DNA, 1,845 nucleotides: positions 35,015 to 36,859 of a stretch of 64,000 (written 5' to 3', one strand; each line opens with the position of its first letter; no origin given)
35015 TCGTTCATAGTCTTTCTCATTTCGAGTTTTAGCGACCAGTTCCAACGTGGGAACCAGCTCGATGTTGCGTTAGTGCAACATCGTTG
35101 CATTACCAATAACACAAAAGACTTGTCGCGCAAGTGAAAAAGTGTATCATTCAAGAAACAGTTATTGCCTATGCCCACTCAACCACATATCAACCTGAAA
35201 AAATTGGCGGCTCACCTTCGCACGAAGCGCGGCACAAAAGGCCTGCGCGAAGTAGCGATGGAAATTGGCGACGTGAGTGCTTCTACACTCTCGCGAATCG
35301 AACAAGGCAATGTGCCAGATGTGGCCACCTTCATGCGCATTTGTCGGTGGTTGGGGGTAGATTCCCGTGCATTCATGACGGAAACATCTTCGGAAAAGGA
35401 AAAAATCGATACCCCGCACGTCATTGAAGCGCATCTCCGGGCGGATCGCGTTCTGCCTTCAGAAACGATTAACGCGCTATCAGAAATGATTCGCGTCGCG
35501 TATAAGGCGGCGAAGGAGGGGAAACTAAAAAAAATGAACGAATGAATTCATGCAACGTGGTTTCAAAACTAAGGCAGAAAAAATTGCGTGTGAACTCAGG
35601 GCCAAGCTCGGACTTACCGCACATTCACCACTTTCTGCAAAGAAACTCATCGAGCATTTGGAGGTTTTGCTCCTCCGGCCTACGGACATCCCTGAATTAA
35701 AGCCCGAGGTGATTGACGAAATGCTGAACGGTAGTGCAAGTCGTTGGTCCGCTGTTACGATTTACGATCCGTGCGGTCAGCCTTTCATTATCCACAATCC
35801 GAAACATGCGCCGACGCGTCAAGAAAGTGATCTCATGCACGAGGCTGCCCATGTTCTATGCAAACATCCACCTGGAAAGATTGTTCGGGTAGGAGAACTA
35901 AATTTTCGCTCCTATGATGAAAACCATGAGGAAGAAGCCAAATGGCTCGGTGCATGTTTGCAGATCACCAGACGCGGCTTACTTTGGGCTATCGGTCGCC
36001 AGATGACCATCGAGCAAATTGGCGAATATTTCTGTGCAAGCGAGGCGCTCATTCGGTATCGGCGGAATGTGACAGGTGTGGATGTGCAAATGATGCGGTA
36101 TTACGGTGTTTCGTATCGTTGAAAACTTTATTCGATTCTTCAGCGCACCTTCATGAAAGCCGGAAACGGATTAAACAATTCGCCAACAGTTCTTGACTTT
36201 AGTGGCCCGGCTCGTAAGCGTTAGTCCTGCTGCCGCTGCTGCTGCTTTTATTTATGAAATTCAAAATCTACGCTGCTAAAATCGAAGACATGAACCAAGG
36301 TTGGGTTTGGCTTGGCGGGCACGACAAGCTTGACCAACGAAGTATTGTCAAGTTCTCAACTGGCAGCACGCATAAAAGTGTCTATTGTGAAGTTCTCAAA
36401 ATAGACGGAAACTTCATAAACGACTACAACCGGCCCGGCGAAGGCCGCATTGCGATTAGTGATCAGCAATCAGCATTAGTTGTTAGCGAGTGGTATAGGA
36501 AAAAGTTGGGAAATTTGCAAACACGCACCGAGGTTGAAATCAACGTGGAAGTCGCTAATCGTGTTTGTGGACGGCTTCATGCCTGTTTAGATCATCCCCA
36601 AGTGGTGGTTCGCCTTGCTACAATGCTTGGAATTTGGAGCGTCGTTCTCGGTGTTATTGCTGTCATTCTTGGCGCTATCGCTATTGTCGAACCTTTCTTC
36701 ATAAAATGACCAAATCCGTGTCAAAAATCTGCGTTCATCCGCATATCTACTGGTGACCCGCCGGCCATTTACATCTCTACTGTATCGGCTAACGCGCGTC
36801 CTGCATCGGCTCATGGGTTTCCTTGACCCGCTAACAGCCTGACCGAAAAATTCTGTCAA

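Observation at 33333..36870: Low-GC island with an orphan triple-ubiquitin-like/E2-like fusion, XRE-ImmA switch and membrane protein: possible novel conflict/defence module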

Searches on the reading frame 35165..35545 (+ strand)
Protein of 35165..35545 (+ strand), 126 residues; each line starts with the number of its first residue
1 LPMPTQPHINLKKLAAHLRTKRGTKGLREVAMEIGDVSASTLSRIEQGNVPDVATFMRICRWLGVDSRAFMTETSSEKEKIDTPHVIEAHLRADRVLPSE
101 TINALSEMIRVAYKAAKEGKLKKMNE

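Call 3: search_protein_families(library=pfam, proteins=[window:35165-35545:+], max_evalue=0.1)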
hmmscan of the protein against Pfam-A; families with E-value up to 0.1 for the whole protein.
window:35165-35545:+ (126 aa): 3 families
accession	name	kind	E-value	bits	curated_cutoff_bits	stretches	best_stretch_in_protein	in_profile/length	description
PF13560.12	HTH_31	-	1.4e-06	29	27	1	16-66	7-57/64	Helix-turn-helix domain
PF01381.28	HTH_3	-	1.6e-06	28.5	23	1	19-67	5-52/55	Helix-turn-helix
PF12844.13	HTH_19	-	0.00051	20.3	30.2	1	18-72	7-60/64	Helix-turn-helix domain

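Call 4: search_protein_families(library=padloc, proteins=[window:35165-35545:+], max_evalue=0.1)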
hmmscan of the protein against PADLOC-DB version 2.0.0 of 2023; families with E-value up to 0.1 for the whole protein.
window:35165-35545:+ (126 aa): 3 families
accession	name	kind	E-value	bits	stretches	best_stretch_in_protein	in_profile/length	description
PDLC03951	RmrA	-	6.4e-05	20.1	1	17-80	12-77/400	-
PDLC02926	HTH_VI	-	0.00016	19.9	1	17-79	5-69/92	-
PDLC03956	RmrA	-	0.0034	14.5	1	17-81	15-79/399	-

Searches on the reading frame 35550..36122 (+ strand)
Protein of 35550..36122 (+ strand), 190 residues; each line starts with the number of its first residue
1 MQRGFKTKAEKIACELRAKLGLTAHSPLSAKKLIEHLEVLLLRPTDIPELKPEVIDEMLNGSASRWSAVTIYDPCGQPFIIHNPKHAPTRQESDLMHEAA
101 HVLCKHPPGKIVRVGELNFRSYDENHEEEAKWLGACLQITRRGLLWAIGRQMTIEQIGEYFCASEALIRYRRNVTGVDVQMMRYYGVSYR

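Call 3: search_protein_families(library=pfam, proteins=[window:35550-36122:+], max_evalue=0.1)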
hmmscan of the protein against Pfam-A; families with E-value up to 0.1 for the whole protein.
window:35550-36122:+ (190 aa): 1 family
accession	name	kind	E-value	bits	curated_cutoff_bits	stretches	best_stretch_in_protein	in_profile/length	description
PF06114.19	Peptidase_M78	-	9.9e-13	48.4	22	1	76-171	27-121/123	IrrE N-terminal-like domain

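Call 4: search_protein_families(library=padloc, proteins=[window:35550-36122:+], max_evalue=0.1)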
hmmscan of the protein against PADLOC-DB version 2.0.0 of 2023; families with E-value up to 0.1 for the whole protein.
window:35550-36122:+ (190 aa): 3 families
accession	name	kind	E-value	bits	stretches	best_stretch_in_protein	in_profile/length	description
PDLC04141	capP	-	0.0026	15.3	1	30-130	9-104/242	capP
PDLC03945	RmrA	-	0.0039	14.4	1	55-137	174-249/394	-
PDLC03943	RmrA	-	0.021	11.9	1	75-103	175-204/370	-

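Call 38: search_solved_structures(query=window:35550-36122:+, max_evalue=1, show_alignments=2)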
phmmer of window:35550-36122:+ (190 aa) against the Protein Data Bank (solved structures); distinct sequences matched with E-value up to 1: 1.
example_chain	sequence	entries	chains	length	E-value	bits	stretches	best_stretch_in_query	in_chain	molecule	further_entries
8zp9_B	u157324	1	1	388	0.4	13.6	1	62-118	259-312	CRISPR system Cascade subunit CasD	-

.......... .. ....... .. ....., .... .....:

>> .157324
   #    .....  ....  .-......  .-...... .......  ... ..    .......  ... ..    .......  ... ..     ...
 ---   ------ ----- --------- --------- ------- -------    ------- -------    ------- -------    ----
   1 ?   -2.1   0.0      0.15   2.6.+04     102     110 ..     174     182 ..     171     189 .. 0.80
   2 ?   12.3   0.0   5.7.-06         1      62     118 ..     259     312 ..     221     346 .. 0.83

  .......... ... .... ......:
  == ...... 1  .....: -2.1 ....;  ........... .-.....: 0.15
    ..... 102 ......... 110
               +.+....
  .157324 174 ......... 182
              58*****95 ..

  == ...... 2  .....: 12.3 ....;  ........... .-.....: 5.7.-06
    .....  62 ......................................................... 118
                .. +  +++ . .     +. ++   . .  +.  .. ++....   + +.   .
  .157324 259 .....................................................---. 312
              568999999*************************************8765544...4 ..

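Call 52: find_related_loci(query=window:35550-36122:+, collection=metagenome_contigs, flank=6000)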
Query window:35550-36122:+ (190 aa) in metagenome_contigs; peptide patterns used: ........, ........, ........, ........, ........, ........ (x = any residue, [..] = any of these).
77 stretches matched a pattern; 6 encode a relative of the query (tblastn E <= 1e-3); 6 distinct loci.
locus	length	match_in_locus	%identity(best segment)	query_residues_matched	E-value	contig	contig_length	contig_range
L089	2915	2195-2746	77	1-184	3e-104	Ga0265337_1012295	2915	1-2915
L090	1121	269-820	66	1-184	2e-95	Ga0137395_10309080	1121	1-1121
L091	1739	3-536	57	4-181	4e-76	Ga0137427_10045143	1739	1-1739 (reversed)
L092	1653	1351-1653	58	1-101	2e-40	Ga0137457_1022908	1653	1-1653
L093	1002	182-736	39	1-184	3e-38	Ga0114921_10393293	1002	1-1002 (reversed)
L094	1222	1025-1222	71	1-66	6e-28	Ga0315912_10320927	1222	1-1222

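Call 53: find_related_loci(query=window:35550-36122:+, collection=viral_contigs, flank=6000)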
Query window:35550-36122:+ (190 aa) in viral_contigs; peptide patterns used: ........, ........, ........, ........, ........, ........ (x = any residue, [..] = any of these).
3 stretches matched a pattern, but none encodes a relative of the query by tblastn (E <= 1e-3).

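Call 71: search_protein_families(library=pfam, proteins=[L092:118-528:-, L092:531-809:-, L089:884-1627:-], max_evalue=0.01)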
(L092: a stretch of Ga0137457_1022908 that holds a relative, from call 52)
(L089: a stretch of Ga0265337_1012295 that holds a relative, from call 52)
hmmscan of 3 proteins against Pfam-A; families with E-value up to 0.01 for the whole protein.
L092:118-528:- (136 aa): 1 family
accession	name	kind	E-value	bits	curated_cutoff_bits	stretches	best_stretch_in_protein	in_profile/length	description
PF14462.11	Prok-E2_E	-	2.4e-12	47.1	25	1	26-127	25-117/123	Prokaryotic E2 family E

L092:531-809:- (92 aa): 1 family
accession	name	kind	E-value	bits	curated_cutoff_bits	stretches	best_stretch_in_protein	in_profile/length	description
PF14452.12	Multi_ubiq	-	9.7e-07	29.3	24.5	1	27-82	4-62/69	Multiubiquitin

L089:884-1627:- (247 aa): 1 family
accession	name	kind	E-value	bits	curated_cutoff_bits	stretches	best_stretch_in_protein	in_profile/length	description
PF14452.12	Multi_ubiq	-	5.7e-19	68.5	24.5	1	176-244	3-68/69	Multiubiquitin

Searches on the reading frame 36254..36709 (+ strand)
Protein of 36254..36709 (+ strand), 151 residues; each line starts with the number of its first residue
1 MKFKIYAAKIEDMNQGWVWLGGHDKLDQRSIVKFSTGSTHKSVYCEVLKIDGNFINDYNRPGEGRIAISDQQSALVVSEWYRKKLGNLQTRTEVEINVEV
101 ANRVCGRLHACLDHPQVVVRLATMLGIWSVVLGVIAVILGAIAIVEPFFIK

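Call 3: search_protein_families(library=pfam, proteins=[window:36254-36709:+], max_evalue=0.1)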
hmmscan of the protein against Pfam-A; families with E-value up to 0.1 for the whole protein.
window:36254-36709:+ (151 aa): 0 families

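Call 4: search_protein_families(library=padloc, proteins=[window:36254-36709:+], max_evalue=0.1)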
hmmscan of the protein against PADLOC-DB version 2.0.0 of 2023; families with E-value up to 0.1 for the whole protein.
window:36254-36709:+ (151 aa): 0 families

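Call 40: find_homologous_proteins(query=window:36254-36709:+, max_evalue=0.001)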
Query window:36254-36709:+ (151 aa): 64 proteins with E <= 0.001 among 99 candidates.
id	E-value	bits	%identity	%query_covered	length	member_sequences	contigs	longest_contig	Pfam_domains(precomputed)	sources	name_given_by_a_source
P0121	5.9e-96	336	100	100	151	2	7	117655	-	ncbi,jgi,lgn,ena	ncbi:MAG: hypothetical protein ABSG80_05665 [Verrucomicrobiota bacterium]|jgi:hypothetical protein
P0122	1.2e-57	212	67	99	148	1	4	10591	-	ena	-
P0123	4.2e-54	200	66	100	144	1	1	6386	-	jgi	jgi:hypothetical protein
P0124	2.3e-53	198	67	85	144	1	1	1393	-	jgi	-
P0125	1.9e-49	185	59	100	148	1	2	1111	-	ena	-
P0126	2.7e-46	175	60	91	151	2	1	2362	-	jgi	jgi:hypothetical protein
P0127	1.1e-45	173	58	95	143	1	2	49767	-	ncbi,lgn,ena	-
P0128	6.4e-45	171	59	95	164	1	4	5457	-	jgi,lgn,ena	jgi:hypothetical protein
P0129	2.6e-44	169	58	95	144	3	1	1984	-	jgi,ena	jgi:hypothetical protein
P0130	1.4e-43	166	59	95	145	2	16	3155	-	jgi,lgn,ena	jgi:hypothetical protein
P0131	6.4e-42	161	56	96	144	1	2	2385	-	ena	-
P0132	7.9e-42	161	58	87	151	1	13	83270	-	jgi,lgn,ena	-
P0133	2.4e-37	146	51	95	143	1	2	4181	-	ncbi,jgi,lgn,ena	-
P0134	3.9e-37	145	50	97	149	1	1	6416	-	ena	-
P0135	1.6e-36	143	48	97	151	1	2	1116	-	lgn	-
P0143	2.3e-33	133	49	94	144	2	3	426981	-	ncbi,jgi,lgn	-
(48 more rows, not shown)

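Call 41: find_encoding_contigs(protein=P0132, flank=6000, max_places=3)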
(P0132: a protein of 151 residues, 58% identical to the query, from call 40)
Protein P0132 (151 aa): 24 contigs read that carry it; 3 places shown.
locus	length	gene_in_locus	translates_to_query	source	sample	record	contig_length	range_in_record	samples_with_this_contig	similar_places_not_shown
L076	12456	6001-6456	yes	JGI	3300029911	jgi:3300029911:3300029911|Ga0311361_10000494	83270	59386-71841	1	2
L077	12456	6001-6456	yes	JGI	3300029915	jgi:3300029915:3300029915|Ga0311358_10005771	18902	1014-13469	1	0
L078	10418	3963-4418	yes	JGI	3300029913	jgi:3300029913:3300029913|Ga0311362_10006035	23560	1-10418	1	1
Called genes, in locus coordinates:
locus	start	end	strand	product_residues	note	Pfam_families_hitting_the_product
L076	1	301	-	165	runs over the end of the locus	-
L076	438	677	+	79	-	-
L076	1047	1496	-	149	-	-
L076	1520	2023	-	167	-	-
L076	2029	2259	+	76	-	-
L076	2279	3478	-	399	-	PF00589:Phage_integrase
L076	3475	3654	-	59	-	-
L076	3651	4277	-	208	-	PF13177:DNA_pol3_delta2 (faint), PF00004:AAA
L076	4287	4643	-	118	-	-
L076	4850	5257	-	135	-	-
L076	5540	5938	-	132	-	PF20213:DUF6573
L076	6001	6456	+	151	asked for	-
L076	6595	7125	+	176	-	PF27765:UCP032817-like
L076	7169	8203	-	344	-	-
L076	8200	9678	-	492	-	PF07728:AAA_5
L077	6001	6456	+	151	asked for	-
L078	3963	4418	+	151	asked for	-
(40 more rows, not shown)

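Call 42: find_encoding_contigs(protein=P0143, flank=6000, max_places=2)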
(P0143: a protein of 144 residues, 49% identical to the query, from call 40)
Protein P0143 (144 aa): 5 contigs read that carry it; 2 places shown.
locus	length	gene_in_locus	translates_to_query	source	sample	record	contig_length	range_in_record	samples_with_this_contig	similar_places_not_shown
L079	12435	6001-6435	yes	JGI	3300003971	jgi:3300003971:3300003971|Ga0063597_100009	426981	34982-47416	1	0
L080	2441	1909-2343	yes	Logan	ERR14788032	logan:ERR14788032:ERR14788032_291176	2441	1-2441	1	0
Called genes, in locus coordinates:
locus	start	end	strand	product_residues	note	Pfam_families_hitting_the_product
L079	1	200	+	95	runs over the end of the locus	PF02686:GatC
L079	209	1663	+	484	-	PF01425:Amidase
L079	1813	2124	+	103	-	-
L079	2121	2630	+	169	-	-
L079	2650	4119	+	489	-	PF02934:GatB_N, PF02637:GatB_Yqey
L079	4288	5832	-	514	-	PF18862:ApeA_NTD1, PF18739:HEPN_Apea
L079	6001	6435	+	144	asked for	-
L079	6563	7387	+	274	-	PF05598:DUF772, PF13751:DDE_Tnp_1_6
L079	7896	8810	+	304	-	PF10137:CAP12-PCTIR_TIR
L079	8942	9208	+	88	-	-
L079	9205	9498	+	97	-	-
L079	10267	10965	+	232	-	PF13489:Methyltransf_23 (weak), PF13847:Methyltransf_31, PF08241:Methyltransf_11, PF08242:Methyltransf_12, PF13649:Methyltransf_25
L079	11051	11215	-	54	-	-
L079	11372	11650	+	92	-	-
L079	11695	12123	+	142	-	-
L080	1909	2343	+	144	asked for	-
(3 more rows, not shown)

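Call 43: find_encoding_contigs(protein=P0127, flank=6000, max_places=2)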
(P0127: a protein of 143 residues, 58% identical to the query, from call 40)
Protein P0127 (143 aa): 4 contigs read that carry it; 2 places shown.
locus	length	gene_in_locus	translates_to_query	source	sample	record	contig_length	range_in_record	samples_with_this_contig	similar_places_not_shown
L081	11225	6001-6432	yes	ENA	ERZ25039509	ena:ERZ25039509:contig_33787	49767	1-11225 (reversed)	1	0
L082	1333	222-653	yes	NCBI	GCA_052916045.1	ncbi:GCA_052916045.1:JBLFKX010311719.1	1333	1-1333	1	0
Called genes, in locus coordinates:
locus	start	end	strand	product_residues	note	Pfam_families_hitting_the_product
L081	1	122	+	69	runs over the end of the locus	-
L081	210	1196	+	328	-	PF08240:ADH_N, PF00107:ADH_zinc_N, PF13602:ADH_zinc_N_2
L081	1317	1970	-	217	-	-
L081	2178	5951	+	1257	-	-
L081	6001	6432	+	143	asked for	-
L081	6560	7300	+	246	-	-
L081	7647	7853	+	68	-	-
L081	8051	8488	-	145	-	-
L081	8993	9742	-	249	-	PF00512:HisKA, PF02518:HATPase_c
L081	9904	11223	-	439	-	?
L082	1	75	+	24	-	?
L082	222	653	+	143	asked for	-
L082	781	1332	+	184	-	?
